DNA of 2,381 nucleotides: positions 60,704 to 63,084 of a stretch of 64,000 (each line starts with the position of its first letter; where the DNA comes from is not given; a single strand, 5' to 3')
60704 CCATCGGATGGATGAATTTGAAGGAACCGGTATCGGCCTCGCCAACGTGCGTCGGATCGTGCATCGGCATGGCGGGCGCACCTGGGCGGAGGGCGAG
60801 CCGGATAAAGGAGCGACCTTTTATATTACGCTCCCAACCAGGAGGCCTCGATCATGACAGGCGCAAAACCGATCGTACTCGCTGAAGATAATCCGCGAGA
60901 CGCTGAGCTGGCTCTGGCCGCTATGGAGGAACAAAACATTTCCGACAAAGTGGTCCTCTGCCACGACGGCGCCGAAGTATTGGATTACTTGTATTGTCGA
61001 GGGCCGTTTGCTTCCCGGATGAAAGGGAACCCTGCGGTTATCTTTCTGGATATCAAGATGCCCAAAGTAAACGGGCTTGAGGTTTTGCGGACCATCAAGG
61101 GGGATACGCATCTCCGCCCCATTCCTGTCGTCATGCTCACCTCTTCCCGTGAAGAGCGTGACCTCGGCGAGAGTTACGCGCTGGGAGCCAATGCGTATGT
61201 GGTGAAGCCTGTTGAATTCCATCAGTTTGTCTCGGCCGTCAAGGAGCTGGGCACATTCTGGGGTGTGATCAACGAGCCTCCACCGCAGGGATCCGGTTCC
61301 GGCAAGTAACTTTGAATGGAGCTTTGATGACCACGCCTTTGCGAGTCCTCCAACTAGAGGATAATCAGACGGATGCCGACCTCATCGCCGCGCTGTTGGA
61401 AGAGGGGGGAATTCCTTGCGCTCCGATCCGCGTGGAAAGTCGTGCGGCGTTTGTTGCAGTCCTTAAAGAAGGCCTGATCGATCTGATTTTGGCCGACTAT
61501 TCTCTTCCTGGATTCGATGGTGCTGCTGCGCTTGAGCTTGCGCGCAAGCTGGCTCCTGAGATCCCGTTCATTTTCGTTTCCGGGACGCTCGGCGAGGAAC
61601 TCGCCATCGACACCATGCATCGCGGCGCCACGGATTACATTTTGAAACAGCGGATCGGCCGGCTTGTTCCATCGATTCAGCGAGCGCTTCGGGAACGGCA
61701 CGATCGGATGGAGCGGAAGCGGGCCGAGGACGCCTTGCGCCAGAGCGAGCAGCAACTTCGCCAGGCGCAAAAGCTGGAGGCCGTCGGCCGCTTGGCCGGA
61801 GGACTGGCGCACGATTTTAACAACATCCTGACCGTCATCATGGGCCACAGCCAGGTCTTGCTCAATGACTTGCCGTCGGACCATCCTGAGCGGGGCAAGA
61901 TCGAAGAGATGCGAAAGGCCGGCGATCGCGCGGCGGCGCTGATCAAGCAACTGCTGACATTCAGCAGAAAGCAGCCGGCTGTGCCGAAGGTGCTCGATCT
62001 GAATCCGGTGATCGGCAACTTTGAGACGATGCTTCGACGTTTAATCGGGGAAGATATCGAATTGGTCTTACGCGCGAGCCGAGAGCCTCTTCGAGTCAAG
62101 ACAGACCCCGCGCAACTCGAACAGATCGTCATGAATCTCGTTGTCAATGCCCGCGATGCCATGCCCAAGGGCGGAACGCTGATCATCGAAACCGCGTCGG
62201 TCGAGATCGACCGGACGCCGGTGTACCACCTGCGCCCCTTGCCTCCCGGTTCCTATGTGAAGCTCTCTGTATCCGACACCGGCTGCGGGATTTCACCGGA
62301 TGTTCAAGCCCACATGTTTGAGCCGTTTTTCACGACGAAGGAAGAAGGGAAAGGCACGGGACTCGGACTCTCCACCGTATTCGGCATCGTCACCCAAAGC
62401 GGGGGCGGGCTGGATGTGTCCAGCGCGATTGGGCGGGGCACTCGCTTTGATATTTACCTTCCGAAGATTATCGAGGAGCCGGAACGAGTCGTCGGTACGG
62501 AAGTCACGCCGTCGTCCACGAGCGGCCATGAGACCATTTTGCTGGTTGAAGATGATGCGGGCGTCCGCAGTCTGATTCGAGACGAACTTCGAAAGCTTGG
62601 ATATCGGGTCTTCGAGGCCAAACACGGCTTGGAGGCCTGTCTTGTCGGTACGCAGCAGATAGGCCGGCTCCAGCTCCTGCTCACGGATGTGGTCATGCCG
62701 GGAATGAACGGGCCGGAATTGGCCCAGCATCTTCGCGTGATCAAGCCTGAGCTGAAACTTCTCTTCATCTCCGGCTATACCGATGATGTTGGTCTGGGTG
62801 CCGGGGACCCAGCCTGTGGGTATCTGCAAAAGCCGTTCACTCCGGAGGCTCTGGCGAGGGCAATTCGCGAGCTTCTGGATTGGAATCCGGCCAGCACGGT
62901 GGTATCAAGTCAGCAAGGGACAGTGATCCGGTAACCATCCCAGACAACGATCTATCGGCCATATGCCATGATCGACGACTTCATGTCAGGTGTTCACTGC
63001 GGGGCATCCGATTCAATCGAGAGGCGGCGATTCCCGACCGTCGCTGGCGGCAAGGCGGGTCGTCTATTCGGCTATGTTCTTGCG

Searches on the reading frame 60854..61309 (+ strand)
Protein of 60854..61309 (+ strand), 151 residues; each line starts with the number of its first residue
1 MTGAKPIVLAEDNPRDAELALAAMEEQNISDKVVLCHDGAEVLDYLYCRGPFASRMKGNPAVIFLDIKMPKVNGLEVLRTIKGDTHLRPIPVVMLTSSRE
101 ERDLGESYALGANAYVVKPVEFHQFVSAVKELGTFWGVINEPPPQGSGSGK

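Call 4: search_protein_families(library=pfam, proteins=[window:60854-61309:+])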
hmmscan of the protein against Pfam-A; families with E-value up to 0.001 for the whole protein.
window:60854-61309:+ (151 aa): 1 family
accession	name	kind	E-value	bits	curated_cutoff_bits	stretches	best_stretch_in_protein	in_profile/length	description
PF00072.30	Response_reg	-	2.4e-17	63.6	30.2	1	7-129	1-110/111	Response regulator receiver domain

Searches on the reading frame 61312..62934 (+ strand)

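Call 4: search_protein_families(library=pfam, proteins=[window:61312-62934:+])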
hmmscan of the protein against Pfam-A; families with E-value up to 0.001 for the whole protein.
window:61312-62934:+ (540 aa): 3 families
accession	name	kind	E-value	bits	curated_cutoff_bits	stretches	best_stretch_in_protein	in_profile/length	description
PF00072.30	Response_reg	-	1.4e-31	109.4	30.2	2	409-519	1-111/111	Response regulator receiver domain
PF02518.31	HATPase_c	-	3e-23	82.8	26.4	1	265-385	2-109/111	Histidine kinase-, DNA gyrase B-, and HSP90-like ATPase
PF00512.31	HisKA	-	2e-10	41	26.9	1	159-221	3-64/66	His Kinase A (phospho-acceptor) domain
